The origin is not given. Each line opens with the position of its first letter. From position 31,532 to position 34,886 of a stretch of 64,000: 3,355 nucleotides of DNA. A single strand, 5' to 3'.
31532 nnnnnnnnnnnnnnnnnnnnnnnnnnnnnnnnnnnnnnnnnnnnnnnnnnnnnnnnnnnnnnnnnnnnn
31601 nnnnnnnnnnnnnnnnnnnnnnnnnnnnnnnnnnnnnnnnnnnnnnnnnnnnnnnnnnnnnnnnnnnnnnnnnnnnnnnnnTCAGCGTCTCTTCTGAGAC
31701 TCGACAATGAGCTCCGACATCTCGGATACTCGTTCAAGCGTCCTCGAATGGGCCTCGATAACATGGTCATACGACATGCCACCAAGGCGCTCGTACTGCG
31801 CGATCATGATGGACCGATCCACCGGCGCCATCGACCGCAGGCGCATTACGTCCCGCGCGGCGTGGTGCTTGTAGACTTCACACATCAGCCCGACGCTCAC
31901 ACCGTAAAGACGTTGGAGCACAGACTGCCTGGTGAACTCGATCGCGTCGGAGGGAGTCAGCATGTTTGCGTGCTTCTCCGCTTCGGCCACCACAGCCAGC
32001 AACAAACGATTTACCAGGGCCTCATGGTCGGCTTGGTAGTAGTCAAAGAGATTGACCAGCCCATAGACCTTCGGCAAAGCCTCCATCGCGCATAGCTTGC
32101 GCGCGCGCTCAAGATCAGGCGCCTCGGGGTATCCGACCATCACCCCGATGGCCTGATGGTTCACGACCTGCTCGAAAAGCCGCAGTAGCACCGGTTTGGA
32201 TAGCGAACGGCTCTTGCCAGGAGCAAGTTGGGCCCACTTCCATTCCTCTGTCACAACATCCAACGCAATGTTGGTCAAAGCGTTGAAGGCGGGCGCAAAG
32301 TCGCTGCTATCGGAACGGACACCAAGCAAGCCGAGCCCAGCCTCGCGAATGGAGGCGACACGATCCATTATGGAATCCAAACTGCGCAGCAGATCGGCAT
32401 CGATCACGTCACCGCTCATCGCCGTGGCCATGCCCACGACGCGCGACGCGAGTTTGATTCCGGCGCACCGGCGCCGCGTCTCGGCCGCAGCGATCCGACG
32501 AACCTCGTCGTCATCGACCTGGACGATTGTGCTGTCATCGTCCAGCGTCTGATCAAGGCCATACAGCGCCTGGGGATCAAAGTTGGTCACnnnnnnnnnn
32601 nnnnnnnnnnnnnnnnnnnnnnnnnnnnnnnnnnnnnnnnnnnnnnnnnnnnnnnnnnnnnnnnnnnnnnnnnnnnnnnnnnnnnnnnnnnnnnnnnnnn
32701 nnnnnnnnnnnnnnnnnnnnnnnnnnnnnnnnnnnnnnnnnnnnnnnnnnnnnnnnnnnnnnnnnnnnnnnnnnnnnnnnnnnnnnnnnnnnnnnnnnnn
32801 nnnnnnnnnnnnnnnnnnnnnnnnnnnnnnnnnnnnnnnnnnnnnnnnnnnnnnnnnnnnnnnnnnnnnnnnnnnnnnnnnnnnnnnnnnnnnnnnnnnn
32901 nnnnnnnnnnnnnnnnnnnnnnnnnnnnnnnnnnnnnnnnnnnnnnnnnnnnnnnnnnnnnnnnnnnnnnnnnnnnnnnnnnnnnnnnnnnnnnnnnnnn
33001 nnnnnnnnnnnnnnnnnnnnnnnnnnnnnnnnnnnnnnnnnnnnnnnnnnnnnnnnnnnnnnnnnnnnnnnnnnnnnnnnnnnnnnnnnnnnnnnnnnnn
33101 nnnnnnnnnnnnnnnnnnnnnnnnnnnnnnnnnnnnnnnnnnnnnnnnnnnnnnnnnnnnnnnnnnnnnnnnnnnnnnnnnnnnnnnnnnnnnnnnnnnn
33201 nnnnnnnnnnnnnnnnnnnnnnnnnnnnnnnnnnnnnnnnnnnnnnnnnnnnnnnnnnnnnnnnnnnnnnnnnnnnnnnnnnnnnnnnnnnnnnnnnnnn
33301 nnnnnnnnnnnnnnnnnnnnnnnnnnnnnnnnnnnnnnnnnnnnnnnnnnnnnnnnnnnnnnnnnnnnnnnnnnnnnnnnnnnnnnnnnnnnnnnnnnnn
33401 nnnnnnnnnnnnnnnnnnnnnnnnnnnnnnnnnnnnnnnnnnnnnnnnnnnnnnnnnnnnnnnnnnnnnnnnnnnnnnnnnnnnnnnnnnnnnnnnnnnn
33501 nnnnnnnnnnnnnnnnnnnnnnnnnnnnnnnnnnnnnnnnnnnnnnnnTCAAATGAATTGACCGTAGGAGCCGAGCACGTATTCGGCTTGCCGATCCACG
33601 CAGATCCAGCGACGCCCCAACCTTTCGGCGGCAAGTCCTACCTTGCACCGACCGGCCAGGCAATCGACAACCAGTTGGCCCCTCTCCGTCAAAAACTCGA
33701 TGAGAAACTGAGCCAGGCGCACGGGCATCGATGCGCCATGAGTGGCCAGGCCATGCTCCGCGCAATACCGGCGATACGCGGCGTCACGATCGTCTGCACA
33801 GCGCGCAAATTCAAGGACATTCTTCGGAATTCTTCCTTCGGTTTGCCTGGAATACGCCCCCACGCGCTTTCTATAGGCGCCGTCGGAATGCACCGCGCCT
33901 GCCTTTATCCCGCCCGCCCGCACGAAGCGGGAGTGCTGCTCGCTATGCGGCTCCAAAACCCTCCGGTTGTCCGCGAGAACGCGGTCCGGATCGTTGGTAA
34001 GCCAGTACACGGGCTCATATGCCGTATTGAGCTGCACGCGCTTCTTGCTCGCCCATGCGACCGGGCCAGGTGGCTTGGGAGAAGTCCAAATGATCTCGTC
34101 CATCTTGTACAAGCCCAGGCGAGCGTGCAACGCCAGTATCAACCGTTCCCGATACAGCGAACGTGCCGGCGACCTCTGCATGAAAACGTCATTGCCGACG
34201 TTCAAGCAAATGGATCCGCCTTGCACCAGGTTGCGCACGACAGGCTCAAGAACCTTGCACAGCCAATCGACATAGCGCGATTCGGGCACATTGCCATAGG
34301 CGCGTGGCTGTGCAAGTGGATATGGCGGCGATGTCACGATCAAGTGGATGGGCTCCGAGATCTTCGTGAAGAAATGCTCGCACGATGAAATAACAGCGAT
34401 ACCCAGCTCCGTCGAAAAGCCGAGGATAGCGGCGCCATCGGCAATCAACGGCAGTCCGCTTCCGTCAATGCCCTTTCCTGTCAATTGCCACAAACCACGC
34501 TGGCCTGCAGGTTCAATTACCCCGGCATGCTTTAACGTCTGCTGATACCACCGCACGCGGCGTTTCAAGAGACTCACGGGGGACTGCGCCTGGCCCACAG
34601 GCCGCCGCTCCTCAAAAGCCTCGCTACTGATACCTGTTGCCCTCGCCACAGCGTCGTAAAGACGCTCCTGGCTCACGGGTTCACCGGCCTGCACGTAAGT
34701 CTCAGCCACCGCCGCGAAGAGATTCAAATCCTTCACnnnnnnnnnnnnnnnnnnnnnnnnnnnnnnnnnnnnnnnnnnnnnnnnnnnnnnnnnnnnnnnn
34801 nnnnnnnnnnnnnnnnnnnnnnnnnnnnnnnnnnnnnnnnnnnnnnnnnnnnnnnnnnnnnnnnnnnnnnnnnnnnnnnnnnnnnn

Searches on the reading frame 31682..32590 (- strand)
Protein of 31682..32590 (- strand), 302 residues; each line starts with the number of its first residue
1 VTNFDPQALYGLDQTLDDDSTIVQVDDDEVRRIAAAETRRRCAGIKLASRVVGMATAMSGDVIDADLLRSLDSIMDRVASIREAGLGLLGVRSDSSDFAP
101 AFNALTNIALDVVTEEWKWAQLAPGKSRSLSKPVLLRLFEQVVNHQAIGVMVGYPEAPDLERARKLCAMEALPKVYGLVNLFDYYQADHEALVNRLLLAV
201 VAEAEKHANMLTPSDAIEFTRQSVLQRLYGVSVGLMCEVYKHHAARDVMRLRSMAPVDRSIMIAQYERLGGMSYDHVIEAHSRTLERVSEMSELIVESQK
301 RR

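Call 29: search_protein_families(library=pfam, proteins=[window:31682-32590:-], max_evalue=0.01)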
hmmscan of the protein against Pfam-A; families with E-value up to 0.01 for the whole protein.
window:31682-32590:- (302 aa): 0 families

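Call 87: search_solved_structures(query=window:31682-32590:-, max_evalue=1)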
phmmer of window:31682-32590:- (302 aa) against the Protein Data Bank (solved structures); distinct sequences matched with E-value up to 1: 0.

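Call 106: search_protein_families(library=phrogs, proteins=[window:31682-32590:-], max_evalue=0.001)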
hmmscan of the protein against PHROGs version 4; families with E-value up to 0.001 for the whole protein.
window:31682-32590:- (302 aa): 0 families

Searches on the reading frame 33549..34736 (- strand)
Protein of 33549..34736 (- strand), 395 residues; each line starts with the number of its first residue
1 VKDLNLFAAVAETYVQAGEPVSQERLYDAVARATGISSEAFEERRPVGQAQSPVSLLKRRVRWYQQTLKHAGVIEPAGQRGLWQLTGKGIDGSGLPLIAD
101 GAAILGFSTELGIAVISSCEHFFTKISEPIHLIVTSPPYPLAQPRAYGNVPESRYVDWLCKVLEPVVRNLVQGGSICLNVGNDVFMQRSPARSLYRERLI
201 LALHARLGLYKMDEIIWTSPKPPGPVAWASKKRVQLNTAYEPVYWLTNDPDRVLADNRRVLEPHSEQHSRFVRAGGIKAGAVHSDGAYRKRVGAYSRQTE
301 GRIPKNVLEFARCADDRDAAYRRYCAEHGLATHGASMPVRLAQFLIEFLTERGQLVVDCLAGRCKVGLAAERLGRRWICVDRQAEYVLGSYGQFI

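Call 3: search_protein_families(library=pfam, proteins=[window:33549-34736:-], max_evalue=0.01)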
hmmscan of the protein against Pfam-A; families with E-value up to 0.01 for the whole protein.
window:33549-34736:- (395 aa): 2 families
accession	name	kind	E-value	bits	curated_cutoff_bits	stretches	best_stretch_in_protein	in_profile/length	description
PF01555.25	N6_N4_Mtase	-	1.8e-26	93.9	26.7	1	130-387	1-216/221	DNA methylase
PF14338.12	Mrr_N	-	1.6e-09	38.2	29.5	1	16-91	13-83/87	Mrr N-terminal domain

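Call 4: search_protein_families(library=ncbifam, proteins=[window:33549-34736:-], max_evalue=0.01)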
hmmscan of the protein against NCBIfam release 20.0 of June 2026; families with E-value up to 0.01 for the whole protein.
window:33549-34736:- (395 aa): 3 families
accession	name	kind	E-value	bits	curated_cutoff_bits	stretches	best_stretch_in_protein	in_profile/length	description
NF008572.0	PRK11524.1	equivalog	4.6e-09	35.8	292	1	280-387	154-249/294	adenine-specific DNA-methyltransferase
NF010253.0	PRK13699.1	subfamily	2.2e-05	24.3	244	1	329-386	140-197/226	DNA methyltransferase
NF050803.1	DnaMtaseCcrMCaul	equivalog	2.2e-05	23.6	830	1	323-387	176-240/350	adenine-specific DNA-methyltransferase CcrM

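Call 6: search_protein_families(library=padloc, proteins=[window:33549-34736:-], max_evalue=0.01)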
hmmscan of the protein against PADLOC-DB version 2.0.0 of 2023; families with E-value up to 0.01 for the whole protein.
window:33549-34736:- (395 aa): 31 families (the best 25 are shown)
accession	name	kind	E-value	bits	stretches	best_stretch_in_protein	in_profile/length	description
PDLC03323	MTase_II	-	1.6e-47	160.2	1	109-392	12-292/330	Type II methyltransferase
PDLC03350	MTase_II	-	2.9e-17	61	2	128-230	74-171/312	Type II methyltransferase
PDLC03371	MTase_II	-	1.2e-16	59.1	1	117-388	16-246/260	Type II methyltransferase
PDLC03387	MTase_II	-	2.4e-16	57.8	2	198-387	130-268/289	Type II methyltransferase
PDLC03353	MTase_II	-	2.6e-15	54.6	2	122-231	19-129/260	Type II methyltransferase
PDLC03299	MTase_II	-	8e-14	49.8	1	123-387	26-250/296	Type II methyltransferase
PDLC03265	MTase_II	-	1e-09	36.3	2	118-232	31-137/333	Type II methyltransferase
PDLC03260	MTase_II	-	6e-09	33.3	1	332-388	245-301/349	Type II methyltransferase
PDLC03230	MTase_II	-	1.6e-07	29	1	129-261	54-176/360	Type II methyltransferase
PDLC03283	MTase_II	-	1.9e-07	28.7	0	325-387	202-264/352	Type II methyltransferase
PDLC03251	MTase_II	-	2.5e-07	28.2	1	332-387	204-259/282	Type II methyltransferase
PDLC03636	MTase_III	-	6.7e-07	26.5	1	296-381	307-392/575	Type III methyltransferase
PDLC03228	MTase_II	-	7.6e-07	27.2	1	331-387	142-198/227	Type II methyltransferase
PDLC03336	MTase_II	-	8e-07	26.5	1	126-272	44-204/421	Type II methyltransferase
PDLC03246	MTase_II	-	9.5e-07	26.2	1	119-224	120-229/376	Type II methyltransferase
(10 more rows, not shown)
